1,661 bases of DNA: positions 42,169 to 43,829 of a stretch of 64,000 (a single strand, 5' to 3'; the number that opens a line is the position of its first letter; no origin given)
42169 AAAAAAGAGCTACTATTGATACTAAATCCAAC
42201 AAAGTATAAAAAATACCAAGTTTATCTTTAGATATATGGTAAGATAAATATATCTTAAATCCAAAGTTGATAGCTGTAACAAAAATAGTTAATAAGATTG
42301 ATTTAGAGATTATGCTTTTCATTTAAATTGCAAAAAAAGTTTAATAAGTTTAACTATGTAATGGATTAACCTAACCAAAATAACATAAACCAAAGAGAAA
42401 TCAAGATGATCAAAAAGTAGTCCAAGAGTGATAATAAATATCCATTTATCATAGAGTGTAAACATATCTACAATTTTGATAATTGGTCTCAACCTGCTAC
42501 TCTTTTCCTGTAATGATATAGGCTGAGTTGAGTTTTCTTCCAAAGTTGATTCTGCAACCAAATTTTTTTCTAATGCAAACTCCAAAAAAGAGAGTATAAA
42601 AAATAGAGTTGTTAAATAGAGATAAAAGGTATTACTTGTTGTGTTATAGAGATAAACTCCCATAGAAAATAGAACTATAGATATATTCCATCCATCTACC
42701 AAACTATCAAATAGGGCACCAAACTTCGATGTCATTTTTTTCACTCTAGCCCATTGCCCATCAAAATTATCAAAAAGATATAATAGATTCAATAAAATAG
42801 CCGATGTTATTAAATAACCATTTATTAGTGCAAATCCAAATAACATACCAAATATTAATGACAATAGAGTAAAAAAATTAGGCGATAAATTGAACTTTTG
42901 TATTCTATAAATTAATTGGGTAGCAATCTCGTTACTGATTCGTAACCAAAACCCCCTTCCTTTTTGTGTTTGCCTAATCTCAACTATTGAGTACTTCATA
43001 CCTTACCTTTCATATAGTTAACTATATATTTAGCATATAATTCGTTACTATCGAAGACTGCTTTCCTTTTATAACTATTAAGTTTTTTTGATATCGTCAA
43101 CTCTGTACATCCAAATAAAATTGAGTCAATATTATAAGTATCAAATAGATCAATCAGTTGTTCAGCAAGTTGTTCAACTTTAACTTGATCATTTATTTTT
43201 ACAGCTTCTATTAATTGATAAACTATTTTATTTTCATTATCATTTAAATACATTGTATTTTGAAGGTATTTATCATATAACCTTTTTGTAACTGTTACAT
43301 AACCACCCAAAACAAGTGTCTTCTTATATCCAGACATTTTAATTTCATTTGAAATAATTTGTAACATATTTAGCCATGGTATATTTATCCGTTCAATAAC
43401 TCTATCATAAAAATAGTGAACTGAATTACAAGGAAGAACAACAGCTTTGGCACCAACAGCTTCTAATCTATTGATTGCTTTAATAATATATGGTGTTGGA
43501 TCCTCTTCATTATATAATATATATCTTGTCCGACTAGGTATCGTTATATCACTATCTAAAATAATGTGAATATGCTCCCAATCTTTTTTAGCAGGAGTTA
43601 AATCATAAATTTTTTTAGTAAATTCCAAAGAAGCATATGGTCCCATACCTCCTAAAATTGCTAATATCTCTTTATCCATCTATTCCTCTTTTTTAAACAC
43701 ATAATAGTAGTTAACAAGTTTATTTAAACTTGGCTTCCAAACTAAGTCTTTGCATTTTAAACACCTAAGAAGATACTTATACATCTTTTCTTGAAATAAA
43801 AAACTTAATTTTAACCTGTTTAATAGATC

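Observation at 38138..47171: AT-rich nine-gene operon grafted onto the pglB locus: glycan assembly plus an unassigned CDP-head-group pathway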

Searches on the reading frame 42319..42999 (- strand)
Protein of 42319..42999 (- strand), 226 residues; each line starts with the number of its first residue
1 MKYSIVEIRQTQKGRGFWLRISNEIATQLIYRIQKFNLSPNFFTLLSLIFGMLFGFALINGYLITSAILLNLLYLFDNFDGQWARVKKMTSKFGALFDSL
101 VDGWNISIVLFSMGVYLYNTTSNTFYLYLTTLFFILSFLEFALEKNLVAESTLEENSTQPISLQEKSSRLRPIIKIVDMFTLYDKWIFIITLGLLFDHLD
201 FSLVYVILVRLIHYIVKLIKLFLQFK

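Call 4: search_protein_families(library=pfam, proteins=[window:42319-42999:-], max_evalue=0.01)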
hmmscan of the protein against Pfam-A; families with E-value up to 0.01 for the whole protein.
window:42319-42999:- (226 aa): 1 family
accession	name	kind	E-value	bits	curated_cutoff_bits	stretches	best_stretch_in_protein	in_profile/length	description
PF01066.26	CDP-OH_P_transf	-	8.5e-15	55.9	22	1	39-146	3-109/152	CDP-alcohol phosphatidyltransferase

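Call 5: search_protein_families(library=ncbifam, proteins=[window:42319-42999:-], max_evalue=0.01)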
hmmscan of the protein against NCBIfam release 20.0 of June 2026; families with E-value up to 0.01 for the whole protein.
window:42319-42999:- (226 aa): 9 families
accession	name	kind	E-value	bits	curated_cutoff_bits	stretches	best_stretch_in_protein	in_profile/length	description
NF040950.1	archin_ph_syn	equivalog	1.2e-15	57.8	180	1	23-139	9-126/191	archaetidylinositol phosphate synthase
NF045883.1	PIPSynth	equivalog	2.3e-11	43.8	170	1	14-136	3-123/197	phosphatidylinositol phosphate synthase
NF041135.1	IPPtranDIPPsyn_Thcocales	equivalog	3.3e-10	39.6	580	1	13-132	225-343/419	bifunctional L-myo-inositol-1-phosphate cytidylyltransferase/CDP-L-myo-inositol myo-inositolphosphotransferase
NF052561.1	PIPSynBT1523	equivalog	6.4e-09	35.9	350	1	30-120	17-117/232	hypothetical protein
TIGR00473.1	pssA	equivalog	7e-08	32.7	107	1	44-141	1-97/153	CDP-diacylglycerol--serine O-phosphatidyltransferase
NF038087.1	arch_ser_synth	exception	3.7e-07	30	240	1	36-135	3-101/216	archaetidylserine synthase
NF053678.1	ClpnSynClsA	equivalog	0.002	18.3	240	1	40-113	6-80/180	cardiolipin synthase ClsA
TIGR00560.1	pgsA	equivalog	0.003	18.1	109.1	1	40-121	4-91/183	CDP-diacylglycerol--glycerol-3-phosphate 3-phosphatidyltransferase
NF008090.0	PRK10832.1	equivalog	0.007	16.5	304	1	42-112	8-81/182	CDP-diacylglycerol--glycerol-3-phosphate 3-phosphatidyltransferase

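Call 56: search_solved_structures(query=window:42319-42999:-, max_evalue=0.01, show_alignments=2)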
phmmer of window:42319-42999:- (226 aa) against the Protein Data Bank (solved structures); distinct sequences matched with E-value up to 0.01: 2.
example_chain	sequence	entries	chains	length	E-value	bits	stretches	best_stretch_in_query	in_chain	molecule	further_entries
4o6m_A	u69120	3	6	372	4.6e-08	36.8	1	21-132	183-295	AF2299, a CDP-alcohol phosphotransferase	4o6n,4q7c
4mnd_A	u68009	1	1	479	0.0012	22.4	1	13-123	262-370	CTP L-myo-inositol-1-phosphate cytidylyltransferase/CDP-L-myo-inositol myo-inositolphospho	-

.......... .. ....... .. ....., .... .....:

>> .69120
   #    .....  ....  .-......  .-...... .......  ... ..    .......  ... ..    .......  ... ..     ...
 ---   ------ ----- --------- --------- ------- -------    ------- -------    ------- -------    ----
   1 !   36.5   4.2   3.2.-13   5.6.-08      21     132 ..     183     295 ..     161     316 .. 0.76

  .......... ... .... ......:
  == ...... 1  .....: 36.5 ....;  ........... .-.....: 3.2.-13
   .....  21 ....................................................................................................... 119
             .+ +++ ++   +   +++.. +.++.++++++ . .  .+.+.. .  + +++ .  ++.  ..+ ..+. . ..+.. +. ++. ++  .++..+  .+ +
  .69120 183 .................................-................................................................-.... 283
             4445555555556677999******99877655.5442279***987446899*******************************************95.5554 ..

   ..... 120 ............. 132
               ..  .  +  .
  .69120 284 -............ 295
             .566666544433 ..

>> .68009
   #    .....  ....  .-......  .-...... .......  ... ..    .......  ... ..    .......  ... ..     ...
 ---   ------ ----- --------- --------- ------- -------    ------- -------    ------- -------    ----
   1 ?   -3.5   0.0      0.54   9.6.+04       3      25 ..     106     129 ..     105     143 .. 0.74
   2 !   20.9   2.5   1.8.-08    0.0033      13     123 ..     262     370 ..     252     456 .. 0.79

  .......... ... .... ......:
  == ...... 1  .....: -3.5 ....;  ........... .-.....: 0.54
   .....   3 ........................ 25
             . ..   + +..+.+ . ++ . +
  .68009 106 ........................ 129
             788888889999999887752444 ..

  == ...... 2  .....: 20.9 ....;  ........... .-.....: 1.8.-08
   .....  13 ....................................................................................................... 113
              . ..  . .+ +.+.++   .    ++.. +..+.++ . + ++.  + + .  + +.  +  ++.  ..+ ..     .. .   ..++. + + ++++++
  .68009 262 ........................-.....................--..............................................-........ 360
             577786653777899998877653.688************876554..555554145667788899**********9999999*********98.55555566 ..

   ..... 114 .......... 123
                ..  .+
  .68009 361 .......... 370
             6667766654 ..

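Call 85: search_protein_families(library=ncbifam, proteins=[L025:12538-14346:+, L025:14343-15032:+, L025:15814-16527:+, L027:11734-13080:+, L025:16529-17809:+], max_evalue=0.00001)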
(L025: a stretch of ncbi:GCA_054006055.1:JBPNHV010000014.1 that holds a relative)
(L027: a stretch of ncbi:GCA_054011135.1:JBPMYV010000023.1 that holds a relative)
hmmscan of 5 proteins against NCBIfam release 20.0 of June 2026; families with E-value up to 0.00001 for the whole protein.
L025:12538-14346:+ (602 aa): 80 families (the best 25 are shown)
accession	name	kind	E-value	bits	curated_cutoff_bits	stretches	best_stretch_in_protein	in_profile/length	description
TIGR01140.1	L_thr_O3P_dcar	equivalog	2.6e-50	171.4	290.55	1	267-599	19-331/331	threonine-phosphate decarboxylase CobD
TIGR01141.1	hisC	equivalog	3.2e-42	144.7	276.55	1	275-600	30-348/349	histidinol-phosphate transaminase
NF006225.0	PRK08354.1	equivalog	7.2e-32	111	288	1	258-601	8-315/318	putative aminotransferase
NF005915.1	PRK07908.1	equivalog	2.8e-26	92.7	360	1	267-599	14-332/332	Rv2231c family histidinol phosphate aminotransferase CobC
NF003496.0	PRK05166.1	equivalog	8.1e-26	90.6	540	1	275-601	46-369/373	histidinol-phosphate transaminase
TIGR03992.1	Arch_glmU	subfamily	2e-24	86.2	292.1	1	1-157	1-153/393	bifunctional sugar-1-phosphate nucleotidylyltransferase/acetyltransferase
NF041313.1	UDPGP_AglF_Halo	equivalog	2.7e-23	82.6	400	1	1-238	1-229/234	UTP--glucose-1-phosphate uridylyltransferase AglF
NF002878.0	PRK03321.1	subfamily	1.1e-22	80.3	374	1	296-600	52-347/352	histidinol-phosphate transaminase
NF053748.1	bifunc_CobBC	exception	1.8e-22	79.5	950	1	267-598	482-796/797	bifunctional hydrogenobyrinic acid a,c-diamide synthase/histidinol phosphate aminotransferase CobBC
NF005021.0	PRK06425.1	equivalog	5.2e-21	75.1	353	1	292-601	46-330/335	histidinol-phosphate aminotransferase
NF002877.0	PRK03317.1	equivalog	2.1e-19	69.6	409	1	311-600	87-365/374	histidinol-phosphate transaminase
NF002726.0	PRK02610.1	equivalog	2.9e-19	69.2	391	1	314-561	88-337/374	histidinol-phosphate transaminase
NF041364.1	GntC_guanitoxin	equivalog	4.5e-18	65.3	415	1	316-566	59-321/356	guanitoxin biosynthesis PLP-dependent (S)-gamma-hydroxy-L-arginine cyclodehydratase GntC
NF041135.1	IPPtranDIPPsyn_Thcocales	equivalog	7.5e-18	64.7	580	1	1-166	1-157/419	bifunctional L-myo-inositol-1-phosphate cytidylyltransferase/CDP-L-myo-inositol myo-inositolphosphotransferase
NF005593.0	PRK07324.1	equivalog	1.5e-17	63.7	476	1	345-584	111-349/373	aminotransferase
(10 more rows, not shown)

L025:14343-15032:+ (229 aa): 6 families
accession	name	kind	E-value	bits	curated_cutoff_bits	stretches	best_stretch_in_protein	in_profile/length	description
NF045667.1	MTase_DVU1556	equivalog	2.1e-08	33.9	155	1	42-186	9-154/213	DVU_1556 family methyltransferase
NF002463.0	PRK01683.1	equivalog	4.8e-08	32.9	297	1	46-212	22-190/258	trans-aconitate 2-methyltransferase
NF043040.1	corrin_prot_MT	hypoth_equivalog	3.6e-07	29.9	180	1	39-147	26-140/216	corrinoid protein-associated methyltransferase CpaM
NF008992.0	PRK12335.1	equivalog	8.4e-07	28.4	303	1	50-191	117-262/289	SAM-dependent methyltransferase TehB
TIGR02021.1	BchM-ChlM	equivalog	2.2e-06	27.2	158.9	1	56-157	55-158/218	magnesium protoporphyrin IX methyltransferase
TIGR01983.1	UbiG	equivalog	7.2e-06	25.5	102.95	0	55-145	49-146/228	bifunctional 2-polyprenyl-6-hydroxyphenol methylase/3-demethylubiquinol 3-O-methyltransferase UbiG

L025:15814-16527:+ (237 aa): 1 family
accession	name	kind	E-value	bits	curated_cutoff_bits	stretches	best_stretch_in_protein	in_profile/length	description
NF045866.1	GGPL_Ptran_Mf1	equivalog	3.2e-18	66.7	225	1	39-96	4-61/240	diacylglycerol cholinephosphotransferase Mf1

L027:11734-13080:+ (448 aa): 185 families (the best 25 are shown)
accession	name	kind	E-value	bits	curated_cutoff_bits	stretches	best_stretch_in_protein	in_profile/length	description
NF001183.0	PRK00155.1-3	subfamily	7.1e-49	166.2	166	1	6-232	4-233/237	D-ribitol-5-phosphate cytidylyltransferase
TIGR00453.1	ispD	equivalog_domain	7.1e-48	162.9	181.3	1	6-229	2-218/219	2-C-methyl-D-erythritol 4-phosphate cytidylyltransferase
NF001186.0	PRK00155.2-3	equivalog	2.4e-46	158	253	1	2-230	3-222/224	2-C-methyl-D-erythritol 4-phosphate cytidylyltransferase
NF006899.0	PRK09382.1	equivalog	3.2e-38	131.9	417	1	2-232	5-222/387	bifunctional 2-C-methyl-D-erythritol 4-phosphate cytidylyltransferase/2-C-methyl-D-erythritol 2,4-cyclodiphosphate synthase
NF009924.0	PRK13385.1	subfamily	1.5e-36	126.1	342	1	6-233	5-226/230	2-C-methyl-D-erythritol 4-phosphate cytidylyltransferase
NF006123.0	PRK08267.1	equivalog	1e-25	90.5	261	1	280-412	52-191/261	SDR family oxidoreductase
NF005559.1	PRK07231.1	subfamily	2.4e-23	82.9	215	1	300-416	78-198/249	glucose 1-dehydrogenase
NF052558.1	MBtsdlDhBudC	equivalog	2.1e-22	79.9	270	1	280-413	53-191/250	meso-2,3-butanediol dehydrogenase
NF005893.0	PRK07856.1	equivalog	5.3e-22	78.3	255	1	245-423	6-201/255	SDR family oxidoreductase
NF006509.0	PRK08945.1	equivalog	1.8e-21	76.4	269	1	287-423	78-218/248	YciK family oxidoreductase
NF006074.0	PRK08220.1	equivalog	4.3e-21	75.6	312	1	244-411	4-187/251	2,3-dihydro-2,3-dihydroxybenzoate dehydrogenase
NF006070.0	PRK08213.1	subfamily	6.5e-19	68.5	279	1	288-413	75-208/259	gluconate 5-dehydrogenase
NF005067.0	PRK06484.1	equivalog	1.5e-18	66.7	713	1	282-429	60-212/524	short chain dehydrogenase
NF047923.1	pyridox_DH_SDR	equivalog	1.6e-18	67.1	325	1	267-404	39-182/243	pyridoxal 4-dehydrogenase, SDR-type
NF005007.0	PRK06398.1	equivalog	2.3e-18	66.3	341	1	244-408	3-181/259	aldose dehydrogenase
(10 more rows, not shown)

L025:16529-17809:+ (426 aa): 0 families

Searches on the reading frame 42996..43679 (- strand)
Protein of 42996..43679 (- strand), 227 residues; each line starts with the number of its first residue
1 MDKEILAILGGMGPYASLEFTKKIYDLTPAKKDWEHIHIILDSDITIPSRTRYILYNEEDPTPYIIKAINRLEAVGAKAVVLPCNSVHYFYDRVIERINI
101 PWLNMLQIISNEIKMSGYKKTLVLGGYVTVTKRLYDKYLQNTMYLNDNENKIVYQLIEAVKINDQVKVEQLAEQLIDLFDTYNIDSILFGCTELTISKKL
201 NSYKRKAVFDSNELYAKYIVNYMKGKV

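Call 4: search_protein_families(library=pfam, proteins=[window:42996-43679:-], max_evalue=0.01)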
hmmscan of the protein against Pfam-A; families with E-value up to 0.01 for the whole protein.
window:42996-43679:- (227 aa): 1 family
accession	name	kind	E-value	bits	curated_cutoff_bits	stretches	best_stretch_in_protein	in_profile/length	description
PF01177.27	Asp_Glu_race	-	5.5e-27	95.4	31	1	9-216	1-208/211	Asp/Glu/Hydantoin racemase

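Call 5: search_protein_families(library=ncbifam, proteins=[window:42996-43679:-], max_evalue=0.01)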
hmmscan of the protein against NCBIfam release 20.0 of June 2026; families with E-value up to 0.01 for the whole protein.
window:42996-43679:- (227 aa): 6 families
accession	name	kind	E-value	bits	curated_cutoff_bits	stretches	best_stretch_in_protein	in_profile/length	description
NF052483.1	racemase_CuyB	equivalog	7.1e-47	160.2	190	1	8-222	3-224/225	cysteate racemase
TIGR00035.1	asp_race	subfamily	5.6e-41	140.7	93.1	1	4-221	3-225/236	amino acid racemase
NF007569.0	PRK10200.1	equivalog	3e-09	36.9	417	1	66-223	65-228/230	aspartate/glutamate racemase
NF002035.0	PRK00865.1-3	equivalog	7.3e-08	32.3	328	1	50-198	39-191/267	glutamate racemase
TIGR00067.1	glut_race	equivalog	9.6e-08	31.7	146.65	1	64-196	48-185/251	glutamate racemase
NF009222.0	PRK12570.1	subfamily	0.0012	17.7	255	1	62-198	151-286/307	N-acetylmuramic acid 6-phosphate etherase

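Call 55: search_solved_structures(query=window:42996-43679:-, max_evalue=0.001, show_alignments=2)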
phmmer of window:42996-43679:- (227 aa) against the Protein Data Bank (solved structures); distinct sequences matched with E-value up to 0.001: 13.
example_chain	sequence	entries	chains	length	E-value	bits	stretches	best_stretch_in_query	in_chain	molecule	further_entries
1jfl_A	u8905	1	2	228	2e-31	112.9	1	6-206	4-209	ASPARTATE RACEMASE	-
2dx7_A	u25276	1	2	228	3.6e-30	108.8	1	6-206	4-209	aspartate racemase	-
5b19_A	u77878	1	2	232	2.3e-27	99.6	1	4-220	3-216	Aspartate racemase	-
3s7z_A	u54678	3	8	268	1.3e-20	77.5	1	3-196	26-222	Putative aspartate racemase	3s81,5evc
2zsk_A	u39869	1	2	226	9.3e-16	61.6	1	6-220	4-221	226aa long hypothetical aspartate racemase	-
5wxx_A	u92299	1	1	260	7.6e-15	58.7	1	5-199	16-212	McyF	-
5xnk_A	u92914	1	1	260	1.1e-13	54.9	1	5-199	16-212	McyF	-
5wxy_A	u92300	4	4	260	2.6e-12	50.4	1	5-199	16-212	McyF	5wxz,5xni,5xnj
3ojc_A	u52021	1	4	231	1.6e-06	31.5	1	64-222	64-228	Putative aspartate/glutamate racemase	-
5hqt_A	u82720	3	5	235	1.7e-05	28.1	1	58-223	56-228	aspartate/glutamate racemase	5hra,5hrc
5ell_A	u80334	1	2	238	1.8e-05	28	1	58-223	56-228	Asp/Glu_racemase family protein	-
1b73_A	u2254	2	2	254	0.0001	25.5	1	50-224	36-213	GLUTAMATE RACEMASE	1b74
5elm_A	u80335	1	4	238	0.00039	23.6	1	58-221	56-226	Asp/Glu_racemase family protein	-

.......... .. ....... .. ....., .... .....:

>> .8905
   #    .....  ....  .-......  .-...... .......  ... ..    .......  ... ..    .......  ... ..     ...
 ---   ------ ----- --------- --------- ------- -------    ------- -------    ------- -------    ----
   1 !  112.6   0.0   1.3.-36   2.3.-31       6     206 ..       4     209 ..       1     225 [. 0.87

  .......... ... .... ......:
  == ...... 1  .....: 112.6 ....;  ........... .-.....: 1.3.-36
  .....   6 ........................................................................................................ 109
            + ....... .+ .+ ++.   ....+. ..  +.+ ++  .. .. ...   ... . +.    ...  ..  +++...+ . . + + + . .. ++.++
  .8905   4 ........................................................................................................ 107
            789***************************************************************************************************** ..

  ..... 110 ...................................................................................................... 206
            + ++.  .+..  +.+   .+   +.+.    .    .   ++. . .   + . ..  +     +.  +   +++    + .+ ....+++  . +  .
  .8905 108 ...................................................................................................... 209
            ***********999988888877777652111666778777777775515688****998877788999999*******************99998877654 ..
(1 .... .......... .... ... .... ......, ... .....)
